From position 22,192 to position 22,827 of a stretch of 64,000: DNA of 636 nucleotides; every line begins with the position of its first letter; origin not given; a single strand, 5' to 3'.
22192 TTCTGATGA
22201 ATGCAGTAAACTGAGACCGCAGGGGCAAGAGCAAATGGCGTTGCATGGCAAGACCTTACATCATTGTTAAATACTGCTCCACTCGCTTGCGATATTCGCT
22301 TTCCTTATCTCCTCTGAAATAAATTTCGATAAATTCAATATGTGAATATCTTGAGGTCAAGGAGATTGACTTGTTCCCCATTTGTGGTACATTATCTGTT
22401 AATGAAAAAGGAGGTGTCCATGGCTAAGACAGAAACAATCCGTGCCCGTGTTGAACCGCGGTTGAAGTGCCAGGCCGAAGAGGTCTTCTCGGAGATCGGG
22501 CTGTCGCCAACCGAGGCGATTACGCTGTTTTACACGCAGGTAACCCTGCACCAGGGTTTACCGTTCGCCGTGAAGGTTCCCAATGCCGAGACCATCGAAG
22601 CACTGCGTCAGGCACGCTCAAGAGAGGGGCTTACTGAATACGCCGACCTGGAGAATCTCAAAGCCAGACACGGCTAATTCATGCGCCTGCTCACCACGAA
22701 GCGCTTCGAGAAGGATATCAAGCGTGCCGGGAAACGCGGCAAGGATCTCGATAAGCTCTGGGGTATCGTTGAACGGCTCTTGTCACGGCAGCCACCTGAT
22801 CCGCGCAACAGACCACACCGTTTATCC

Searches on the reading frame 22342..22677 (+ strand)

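Call 59: search_protein_families(library=pfam, proteins=[window:22342-22677:+], max_evalue=0.00001)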
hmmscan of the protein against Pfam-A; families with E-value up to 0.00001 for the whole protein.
window:22342-22677:+ (111 aa): 1 family
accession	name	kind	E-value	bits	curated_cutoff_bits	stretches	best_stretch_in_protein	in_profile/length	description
PF04221.18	RelB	-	6.7e-13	48.8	22.4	1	30-98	1-70/82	RelB antitoxin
